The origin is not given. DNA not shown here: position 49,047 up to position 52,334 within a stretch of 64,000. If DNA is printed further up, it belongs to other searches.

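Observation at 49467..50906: Tandem ~79-aa modules built only from non-canonical C-x4/5-CH and C-x8/10-CH motifs (c7-like trihaem stoichiometry)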

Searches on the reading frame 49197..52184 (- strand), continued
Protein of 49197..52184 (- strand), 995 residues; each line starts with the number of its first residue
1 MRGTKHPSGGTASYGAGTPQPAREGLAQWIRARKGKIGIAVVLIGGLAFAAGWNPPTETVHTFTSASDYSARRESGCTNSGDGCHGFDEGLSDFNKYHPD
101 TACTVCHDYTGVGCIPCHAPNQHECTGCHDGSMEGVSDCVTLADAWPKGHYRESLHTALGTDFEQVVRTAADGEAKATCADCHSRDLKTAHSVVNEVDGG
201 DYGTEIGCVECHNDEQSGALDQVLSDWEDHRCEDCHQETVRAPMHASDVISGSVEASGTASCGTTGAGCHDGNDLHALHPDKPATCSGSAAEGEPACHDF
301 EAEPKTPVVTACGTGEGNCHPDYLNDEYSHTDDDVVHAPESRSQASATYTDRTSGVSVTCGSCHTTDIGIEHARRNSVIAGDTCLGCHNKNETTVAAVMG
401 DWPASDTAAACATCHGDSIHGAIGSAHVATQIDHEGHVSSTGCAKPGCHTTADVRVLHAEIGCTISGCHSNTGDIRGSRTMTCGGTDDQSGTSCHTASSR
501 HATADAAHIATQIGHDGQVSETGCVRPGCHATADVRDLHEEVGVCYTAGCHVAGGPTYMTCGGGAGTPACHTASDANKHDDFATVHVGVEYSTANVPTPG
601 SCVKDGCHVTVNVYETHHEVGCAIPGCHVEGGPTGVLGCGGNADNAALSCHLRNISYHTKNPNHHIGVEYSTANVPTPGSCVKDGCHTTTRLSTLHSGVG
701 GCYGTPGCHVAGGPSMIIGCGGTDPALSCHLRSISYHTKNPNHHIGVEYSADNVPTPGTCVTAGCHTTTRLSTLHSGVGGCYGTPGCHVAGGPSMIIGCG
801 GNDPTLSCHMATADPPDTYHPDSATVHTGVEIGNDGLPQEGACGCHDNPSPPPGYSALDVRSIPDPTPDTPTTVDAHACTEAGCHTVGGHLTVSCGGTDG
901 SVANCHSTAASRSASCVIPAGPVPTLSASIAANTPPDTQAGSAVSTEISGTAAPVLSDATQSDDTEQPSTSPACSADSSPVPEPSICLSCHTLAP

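Call 62: search_protein_families(library=pfam, proteins=[L035:17389-18540:+, L035:18348-19370:+, L035:19444-20514:+, L035:20471-21739:+, L047:10007-10633:+, L047:10560-12053:+, L047:11969-12901:+, L061:967-2139:+, L061:2149-3519:+, L061:3461-4381:+], max_evalue=0.001)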
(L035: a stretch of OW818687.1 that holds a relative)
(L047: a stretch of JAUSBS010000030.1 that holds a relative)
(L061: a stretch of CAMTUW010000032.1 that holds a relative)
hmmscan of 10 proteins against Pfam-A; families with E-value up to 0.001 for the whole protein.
L035:17389-18540:+ (383 aa): 1 family
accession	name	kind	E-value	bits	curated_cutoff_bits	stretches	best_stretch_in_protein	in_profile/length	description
PF05140.19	ResB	-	4.2e-19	69.1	24.6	2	11-216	57-267/486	ResB-like family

L035:18348-19370:+ (340 aa): 1 family
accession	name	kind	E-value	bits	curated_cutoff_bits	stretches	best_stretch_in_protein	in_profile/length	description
PF01578.25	Cytochrom_C_asm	-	1.5e-35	123.2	29.9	1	139-333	12-211/212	Cytochrome C assembly protein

L035:19444-20514:+ (356 aa): 10 families
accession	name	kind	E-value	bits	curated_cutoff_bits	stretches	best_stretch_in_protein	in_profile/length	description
PF07719.23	TPR_2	-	4.5e-14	51.8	27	1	274-303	4-33/34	Tetratricopeptide repeat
PF14559.12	TPR_19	-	5.6e-11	43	25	1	283-345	3-64/68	Tetratricopeptide repeat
PF00515.34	TPR_1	-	3.6e-10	39.7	27.8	1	274-303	4-33/34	Tetratricopeptide repeat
PF13424.12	TPR_12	-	3.9e-10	40.2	30.1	1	275-333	7-73/77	Tetratricopeptide repeat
PF13432.12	TPR_16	-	4.2e-10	40.3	32.7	1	275-333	1-59/65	Tetratricopeptide repeat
PF13181.12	TPR_8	-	4e-09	36.4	25.7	0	274-303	4-33/34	Tetratricopeptide repeat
PF13428.12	TPR_14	-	2.3e-06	28.2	23.5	0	183-211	2-30/44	Tetratricopeptide repeat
PF13431.12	TPR_17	-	6.3e-06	26.5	24.4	0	172-202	3-33/34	Tetratricopeptide repeat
PF13414.12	TPR_11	-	1.1e-05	25.4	26.8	0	281-318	4-41/42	TPR repeat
PF23914.1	TPR_CcmH_CycH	-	0.00097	19.4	42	0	281-340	60-122/158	Cytochrome c-type biogenesis protein H TPR domain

L035:20471-21739:+ (422 aa): 2 families
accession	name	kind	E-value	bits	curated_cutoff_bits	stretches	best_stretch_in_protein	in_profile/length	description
PF01436.27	NHL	-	1.1e-16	60.3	20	0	133-159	1-27/28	NHL repeat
PF17170.10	DUF5128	-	2.4e-06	27.4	22.9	1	95-176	53-134/321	6-bladed beta-propeller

L047:10007-10633:+ (208 aa): 0 families

L047:10560-12053:+ (497 aa): 1 family
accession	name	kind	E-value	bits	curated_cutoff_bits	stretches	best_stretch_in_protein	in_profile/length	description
PF05140.19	ResB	-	2.1e-31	109.7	24.6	1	41-476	2-478/486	ResB-like family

L047:11969-12901:+ (310 aa): 1 family
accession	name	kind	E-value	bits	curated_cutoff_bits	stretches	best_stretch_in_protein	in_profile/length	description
PF01578.25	Cytochrom_C_asm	-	1.3e-38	133.2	29.9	1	96-293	4-206/212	Cytochrome C assembly protein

L061:967-2139:+ (390 aa): 6 families
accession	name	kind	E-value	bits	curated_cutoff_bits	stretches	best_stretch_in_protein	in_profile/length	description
PF00534.26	Glycos_transf_1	-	1.7e-37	129.1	26.4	1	203-359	13-172/172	Glycosyl transferases group 1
PF13692.12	Glyco_trans_1_4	-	6.2e-33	114.5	27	1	206-345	2-142/142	Glycosyl transferases group 1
PF13439.12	Glyco_transf_4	-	5.8e-20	72.4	28.5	1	21-161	2-146/170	Glycosyltransferase Family 4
PF13579.12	Glyco_trans_4_4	-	6.8e-16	59.4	29.7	1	21-176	1-155/158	Glycosyl transferase 4-like domain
PF20706.3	GT4-conflict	-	1.4e-11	44.4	26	1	181-307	173-310/385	Family 4 Glycosyltransferase in conflict systems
PF13524.12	Glyco_trans_1_2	-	5.1e-08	33.4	25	1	248-374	27-143/144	Glycosyl transferase-like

L061:2149-3519:+ (456 aa): 2 families
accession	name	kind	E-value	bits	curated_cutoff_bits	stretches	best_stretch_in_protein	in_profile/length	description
PF02397.22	Bac_transf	-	1.5e-61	207.5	27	1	270-450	1-178/179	Bacterial sugar transferase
PF13727.12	CoA_binding_3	-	5.1e-13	49.8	25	1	61-222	3-161/175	CoA-binding domain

L061:3461-4381:+ (306 aa): 1 family
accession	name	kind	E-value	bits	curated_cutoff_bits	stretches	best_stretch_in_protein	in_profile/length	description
PF01578.25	Cytochrom_C_asm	-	7.2e-34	117.7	29.9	1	103-299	9-211/212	Cytochrome C assembly protein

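Call 65: search_protein_families(library=pfam, proteins=[L008:6992-7843:-, L008:7836-9608:-, L008:5007-5798:+, L010:2641-3822:+, L008:3350-4876:-, L010:11678-13900:+, L008:14839-15288:+, L010:7717-8190:-, L010:3692-5104:+, L008:2499-3353:-], max_evalue=0.001)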
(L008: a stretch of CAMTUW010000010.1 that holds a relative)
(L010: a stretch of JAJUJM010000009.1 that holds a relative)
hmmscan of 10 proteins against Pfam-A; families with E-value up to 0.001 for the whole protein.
L008:6992-7843:- (283 aa): 1 family
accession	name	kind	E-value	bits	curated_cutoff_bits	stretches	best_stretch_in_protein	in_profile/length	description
PF00730.31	HhH-GPD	-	6.1e-13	49.5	26.2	1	38-154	1-82/108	HhH-GPD superfamily base excision DNA repair protein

L008:7836-9608:- (590 aa): 3 families
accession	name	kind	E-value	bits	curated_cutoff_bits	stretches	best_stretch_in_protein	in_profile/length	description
PF07690.21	MFS_1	-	1.3e-54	185.8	33.4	1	60-464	2-346/347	Major Facilitator Superfamily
PF00083.30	Sugar_tr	-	2.9e-07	30.2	22.3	1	89-239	47-189/452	Sugar (and other) transporter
PF06609.19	TRI12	-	3e-07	29.7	23.2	1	72-459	62-456/599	Fungal trichothecene efflux pump (TRI12)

L008:5007-5798:+ (263 aa): 1 family
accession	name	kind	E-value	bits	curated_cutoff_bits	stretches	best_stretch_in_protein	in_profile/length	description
PF00731.26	AIRC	-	2.5e-12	47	30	1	127-251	2-126/148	AIR carboxylase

L010:2641-3822:+ (393 aa): 1 family
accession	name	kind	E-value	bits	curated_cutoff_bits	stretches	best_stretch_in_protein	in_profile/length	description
PF01969.22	Ni_insertion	-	4.2e-109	365.6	22.1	1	15-366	29-374/375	Nickel insertion protein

L008:3350-4876:- (508 aa): 1 family
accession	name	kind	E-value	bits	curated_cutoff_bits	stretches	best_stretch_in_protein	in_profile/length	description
PF00990.26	GGDEF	-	2.5e-45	154.6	23.8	1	335-494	1-161/161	Diguanylate cyclase, GGDEF domain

L010:11678-13900:+ (740 aa): 4 families
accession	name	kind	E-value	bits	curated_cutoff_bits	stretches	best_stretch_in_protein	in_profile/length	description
PF22113.1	Mtrc-MtrF_II-IV_dom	-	2.6e-11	43.8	30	1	230-313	79-167/176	Outer membrane cytochrome MtrC/MtrF-like, domains II/IV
PF14522.11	Cytochrome_C7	-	2.9e-09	37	24.8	0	268-316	10-55/67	Cytochrome c7 and related cytochrome c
PF14537.11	Cytochrom_c3_2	-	2.7e-07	31.4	25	0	407-477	26-78/79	Cytochrome c3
PF02335.20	Cytochrom_C552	-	0.00028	20.4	24.1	0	507-594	241-317/438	Cytochrome c552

L008:14839-15288:+ (149 aa): 1 family
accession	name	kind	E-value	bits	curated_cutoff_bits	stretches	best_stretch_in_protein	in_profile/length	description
PF00254.34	FKBP_C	-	2.5e-21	76.2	21.1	1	2-73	4-76/94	FKBP-type peptidyl-prolyl cis-trans isomerase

L010:7717-8190:- (157 aa): 7 families
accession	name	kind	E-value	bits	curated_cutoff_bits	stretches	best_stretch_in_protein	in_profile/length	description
PF12802.13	MarR_2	-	3e-17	63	27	1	41-97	2-60/61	MarR family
PF01047.28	MarR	-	4.7e-14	52.4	24.6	1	54-99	14-59/59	MarR family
PF22381.2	Staph_reg_Sar_Rot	-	2.1e-06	28.2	27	1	41-108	11-79/85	Transcriptional regulator SarA/Rot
PF01638.23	HxlR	-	1.6e-05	25.1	20.8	1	47-108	8-70/91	HxlR-like helix-turn-helix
PF13463.12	HTH_27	-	3.1e-05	24.6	22.2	1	44-107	3-68/68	Winged helix DNA-binding domain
PF25213.1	HVO_A0261_N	-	4.5e-05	23.7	35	1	47-116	14-76/86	HVO_A0261 N-terminal domain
PF01978.25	TrmB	-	0.00045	20.4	25.6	1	53-93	18-58/68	Sugar-specific transcriptional regulator TrmB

L010:3692-5104:+ (470 aa): 4 families
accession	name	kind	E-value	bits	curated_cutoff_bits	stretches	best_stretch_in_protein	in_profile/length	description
PF14522.11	Cytochrome_C7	-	9.6e-10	38.6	24.8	1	222-286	3-66/67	Cytochrome c7 and related cytochrome c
PF03264.19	Cytochrom_NNT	-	2e-09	37.9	24.1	1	106-245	19-171/174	NapC/NirT cytochrome c family, N-terminal region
PF22113.1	Mtrc-MtrF_II-IV_dom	-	1.8e-08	34.5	30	1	129-273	8-166/176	Outer membrane cytochrome MtrC/MtrF-like, domains II/IV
PF02085.21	Cytochrom_CIII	-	2.5e-05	25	22.9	0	200-244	46-88/101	Class III cytochrome C family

L008:2499-3353:- (284 aa): 2 families
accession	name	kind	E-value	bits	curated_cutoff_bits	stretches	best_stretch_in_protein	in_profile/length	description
PF00800.23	PDT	-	1.1e-58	198.5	25.2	1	15-190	2-178/181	Prephenate dehydratase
PF01842.31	ACT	-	1.2e-06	28.7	27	1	208-263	8-61/66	ACT domain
